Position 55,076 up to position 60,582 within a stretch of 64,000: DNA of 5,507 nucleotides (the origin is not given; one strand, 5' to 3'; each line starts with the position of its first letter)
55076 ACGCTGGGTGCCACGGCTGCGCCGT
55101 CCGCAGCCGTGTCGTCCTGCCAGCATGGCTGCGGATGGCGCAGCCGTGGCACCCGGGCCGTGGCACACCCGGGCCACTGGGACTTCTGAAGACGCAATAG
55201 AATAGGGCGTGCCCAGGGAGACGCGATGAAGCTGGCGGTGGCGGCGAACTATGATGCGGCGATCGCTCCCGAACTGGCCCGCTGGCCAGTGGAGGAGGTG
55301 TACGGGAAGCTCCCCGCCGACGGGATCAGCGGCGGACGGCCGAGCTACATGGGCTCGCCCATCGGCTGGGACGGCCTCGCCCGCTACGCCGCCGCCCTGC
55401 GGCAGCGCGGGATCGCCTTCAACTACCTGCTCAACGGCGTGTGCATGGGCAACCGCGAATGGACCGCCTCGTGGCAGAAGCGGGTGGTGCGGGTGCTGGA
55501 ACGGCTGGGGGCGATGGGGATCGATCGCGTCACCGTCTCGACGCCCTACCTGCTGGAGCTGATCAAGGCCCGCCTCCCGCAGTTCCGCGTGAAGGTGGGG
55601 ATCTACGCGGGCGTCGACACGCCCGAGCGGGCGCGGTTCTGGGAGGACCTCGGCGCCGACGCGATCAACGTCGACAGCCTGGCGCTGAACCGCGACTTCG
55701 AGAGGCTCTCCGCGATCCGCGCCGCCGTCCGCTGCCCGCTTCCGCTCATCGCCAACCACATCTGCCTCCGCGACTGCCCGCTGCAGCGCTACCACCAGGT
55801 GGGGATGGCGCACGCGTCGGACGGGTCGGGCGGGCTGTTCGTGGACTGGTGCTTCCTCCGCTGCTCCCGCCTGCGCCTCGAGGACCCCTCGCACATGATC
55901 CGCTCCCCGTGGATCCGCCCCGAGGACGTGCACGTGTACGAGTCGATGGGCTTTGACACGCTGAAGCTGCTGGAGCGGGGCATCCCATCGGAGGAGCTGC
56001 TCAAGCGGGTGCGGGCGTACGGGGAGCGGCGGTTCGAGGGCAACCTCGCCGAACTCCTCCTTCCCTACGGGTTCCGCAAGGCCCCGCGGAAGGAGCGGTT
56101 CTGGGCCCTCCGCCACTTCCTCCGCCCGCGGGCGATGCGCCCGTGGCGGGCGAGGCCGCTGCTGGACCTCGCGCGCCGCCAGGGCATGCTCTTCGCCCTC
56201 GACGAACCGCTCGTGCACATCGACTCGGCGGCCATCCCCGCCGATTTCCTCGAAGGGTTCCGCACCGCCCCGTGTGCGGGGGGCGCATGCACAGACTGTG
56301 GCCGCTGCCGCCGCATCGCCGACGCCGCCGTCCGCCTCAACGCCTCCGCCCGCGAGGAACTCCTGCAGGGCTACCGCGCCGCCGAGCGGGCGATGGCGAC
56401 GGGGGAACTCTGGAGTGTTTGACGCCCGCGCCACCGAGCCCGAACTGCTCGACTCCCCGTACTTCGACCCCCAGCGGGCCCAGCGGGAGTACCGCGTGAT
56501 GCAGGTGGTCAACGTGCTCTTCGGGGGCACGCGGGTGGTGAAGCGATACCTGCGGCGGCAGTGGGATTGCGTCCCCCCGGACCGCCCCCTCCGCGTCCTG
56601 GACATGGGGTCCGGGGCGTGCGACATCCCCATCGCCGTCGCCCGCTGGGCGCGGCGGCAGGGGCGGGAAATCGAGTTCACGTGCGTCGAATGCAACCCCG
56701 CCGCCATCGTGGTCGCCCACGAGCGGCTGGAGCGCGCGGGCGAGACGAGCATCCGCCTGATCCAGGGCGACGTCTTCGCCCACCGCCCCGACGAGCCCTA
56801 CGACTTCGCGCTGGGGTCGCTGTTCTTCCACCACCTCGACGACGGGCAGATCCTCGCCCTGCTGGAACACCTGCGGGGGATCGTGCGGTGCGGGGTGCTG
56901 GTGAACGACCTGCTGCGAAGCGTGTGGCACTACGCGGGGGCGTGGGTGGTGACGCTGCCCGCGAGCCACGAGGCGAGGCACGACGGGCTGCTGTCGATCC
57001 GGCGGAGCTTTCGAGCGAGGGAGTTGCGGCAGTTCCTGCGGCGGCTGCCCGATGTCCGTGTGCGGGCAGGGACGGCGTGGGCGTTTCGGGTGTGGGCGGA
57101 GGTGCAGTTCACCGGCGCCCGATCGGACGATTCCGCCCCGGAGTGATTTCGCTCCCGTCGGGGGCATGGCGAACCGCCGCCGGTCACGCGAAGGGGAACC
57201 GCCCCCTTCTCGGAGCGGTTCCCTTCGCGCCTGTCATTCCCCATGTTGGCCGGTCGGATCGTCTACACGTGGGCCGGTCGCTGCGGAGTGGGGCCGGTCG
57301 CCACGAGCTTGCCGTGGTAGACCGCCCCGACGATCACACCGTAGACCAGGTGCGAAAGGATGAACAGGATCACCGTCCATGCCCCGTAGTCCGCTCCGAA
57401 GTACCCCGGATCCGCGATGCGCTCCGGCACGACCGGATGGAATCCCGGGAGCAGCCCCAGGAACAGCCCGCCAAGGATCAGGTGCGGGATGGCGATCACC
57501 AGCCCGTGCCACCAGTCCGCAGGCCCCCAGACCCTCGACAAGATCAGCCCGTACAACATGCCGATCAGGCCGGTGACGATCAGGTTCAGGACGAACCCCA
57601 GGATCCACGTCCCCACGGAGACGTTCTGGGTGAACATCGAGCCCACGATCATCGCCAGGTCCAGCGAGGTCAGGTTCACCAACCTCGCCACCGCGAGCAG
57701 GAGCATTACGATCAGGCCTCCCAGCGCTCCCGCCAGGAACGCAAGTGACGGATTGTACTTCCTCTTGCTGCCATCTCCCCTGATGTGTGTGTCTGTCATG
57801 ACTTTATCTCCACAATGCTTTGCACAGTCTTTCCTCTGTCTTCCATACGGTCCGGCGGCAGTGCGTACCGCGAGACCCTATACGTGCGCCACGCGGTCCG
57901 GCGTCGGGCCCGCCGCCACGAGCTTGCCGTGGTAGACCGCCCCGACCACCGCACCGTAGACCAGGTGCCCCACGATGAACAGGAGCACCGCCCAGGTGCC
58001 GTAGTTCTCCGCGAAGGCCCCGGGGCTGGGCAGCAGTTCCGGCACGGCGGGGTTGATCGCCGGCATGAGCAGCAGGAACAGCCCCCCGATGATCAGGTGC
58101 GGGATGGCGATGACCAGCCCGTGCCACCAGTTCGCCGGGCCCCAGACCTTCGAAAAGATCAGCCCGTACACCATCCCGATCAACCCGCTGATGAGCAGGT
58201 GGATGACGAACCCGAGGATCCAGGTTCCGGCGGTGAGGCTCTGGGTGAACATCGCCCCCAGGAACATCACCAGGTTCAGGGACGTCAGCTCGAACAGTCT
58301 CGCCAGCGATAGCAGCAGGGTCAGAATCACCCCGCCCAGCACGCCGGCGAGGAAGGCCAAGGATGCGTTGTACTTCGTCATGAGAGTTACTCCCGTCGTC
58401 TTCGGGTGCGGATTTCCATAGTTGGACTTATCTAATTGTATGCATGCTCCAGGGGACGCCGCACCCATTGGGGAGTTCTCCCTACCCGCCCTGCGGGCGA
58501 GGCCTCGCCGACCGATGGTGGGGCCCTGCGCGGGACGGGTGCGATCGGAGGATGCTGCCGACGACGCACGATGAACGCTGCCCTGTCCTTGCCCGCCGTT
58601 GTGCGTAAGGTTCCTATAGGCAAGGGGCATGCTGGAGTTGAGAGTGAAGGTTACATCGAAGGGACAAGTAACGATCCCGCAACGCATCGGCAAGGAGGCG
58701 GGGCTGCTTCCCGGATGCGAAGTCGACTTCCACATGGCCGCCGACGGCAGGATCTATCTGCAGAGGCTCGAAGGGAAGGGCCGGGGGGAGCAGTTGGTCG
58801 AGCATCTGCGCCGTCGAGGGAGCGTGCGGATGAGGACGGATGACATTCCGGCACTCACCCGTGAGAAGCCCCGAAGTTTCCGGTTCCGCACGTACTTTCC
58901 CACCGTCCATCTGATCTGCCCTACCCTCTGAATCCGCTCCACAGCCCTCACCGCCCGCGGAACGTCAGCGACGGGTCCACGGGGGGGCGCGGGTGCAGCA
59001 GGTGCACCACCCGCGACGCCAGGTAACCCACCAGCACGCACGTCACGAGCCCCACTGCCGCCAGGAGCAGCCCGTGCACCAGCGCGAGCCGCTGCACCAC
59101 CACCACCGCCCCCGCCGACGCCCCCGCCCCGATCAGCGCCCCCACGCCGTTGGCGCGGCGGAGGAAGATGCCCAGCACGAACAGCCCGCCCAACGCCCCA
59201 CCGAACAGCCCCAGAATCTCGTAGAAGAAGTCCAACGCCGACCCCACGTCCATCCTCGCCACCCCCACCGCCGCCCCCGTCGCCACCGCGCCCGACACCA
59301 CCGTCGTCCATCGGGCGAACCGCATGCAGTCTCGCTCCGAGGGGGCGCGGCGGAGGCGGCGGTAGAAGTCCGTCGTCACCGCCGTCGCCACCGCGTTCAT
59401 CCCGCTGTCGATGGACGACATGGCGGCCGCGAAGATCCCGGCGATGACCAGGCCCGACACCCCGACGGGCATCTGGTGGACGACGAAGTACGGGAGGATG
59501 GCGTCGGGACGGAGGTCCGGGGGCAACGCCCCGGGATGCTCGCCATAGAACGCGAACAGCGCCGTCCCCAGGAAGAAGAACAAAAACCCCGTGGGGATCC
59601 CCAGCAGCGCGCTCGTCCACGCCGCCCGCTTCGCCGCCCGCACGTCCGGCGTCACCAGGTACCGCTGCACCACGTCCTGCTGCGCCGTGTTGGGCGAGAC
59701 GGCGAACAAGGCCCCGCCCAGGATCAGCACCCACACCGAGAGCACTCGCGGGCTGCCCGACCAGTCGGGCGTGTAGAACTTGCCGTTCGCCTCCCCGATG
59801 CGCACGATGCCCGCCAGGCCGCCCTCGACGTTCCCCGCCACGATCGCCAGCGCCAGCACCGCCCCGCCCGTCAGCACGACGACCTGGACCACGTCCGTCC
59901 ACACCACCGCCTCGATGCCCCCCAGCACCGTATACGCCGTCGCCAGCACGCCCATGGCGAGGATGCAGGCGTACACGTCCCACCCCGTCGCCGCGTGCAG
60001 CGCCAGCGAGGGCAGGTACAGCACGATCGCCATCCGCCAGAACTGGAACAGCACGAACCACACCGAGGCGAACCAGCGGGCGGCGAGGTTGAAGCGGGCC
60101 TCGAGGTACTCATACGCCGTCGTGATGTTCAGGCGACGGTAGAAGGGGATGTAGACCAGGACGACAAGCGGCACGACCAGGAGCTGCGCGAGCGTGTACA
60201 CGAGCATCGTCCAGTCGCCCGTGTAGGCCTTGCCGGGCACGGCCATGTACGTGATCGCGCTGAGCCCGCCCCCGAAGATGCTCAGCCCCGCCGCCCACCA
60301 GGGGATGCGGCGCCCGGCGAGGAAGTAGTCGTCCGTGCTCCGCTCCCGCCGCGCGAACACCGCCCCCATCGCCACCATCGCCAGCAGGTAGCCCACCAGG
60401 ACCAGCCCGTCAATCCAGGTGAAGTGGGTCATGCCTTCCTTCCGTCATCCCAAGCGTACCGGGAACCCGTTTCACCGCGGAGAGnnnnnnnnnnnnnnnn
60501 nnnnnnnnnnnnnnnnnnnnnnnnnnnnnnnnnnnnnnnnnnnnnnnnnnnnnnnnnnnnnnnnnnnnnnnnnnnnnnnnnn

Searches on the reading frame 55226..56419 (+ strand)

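Call 83: search_protein_families(library=pfam, proteins=[window:55226-56419:+], max_evalue=0.001)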
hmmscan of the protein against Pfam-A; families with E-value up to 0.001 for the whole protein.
window:55226-56419:+ (398 aa): 1 family
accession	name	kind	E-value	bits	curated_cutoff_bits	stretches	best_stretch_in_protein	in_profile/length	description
PF01136.24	Peptidase_U32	-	8.5e-07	28.9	22.4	1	86-148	3-65/233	Peptidase family U32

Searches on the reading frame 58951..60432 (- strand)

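Call 83: search_protein_families(library=pfam, proteins=[window:58951-60432:-], max_evalue=0.001)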
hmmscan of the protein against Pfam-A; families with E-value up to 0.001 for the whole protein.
window:58951-60432:- (494 aa): 1 family
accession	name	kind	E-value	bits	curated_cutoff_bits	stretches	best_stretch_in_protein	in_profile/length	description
PF00474.23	SSF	-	8.8e-53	180.1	22.8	1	36-435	1-402/406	Sodium:solute symporter family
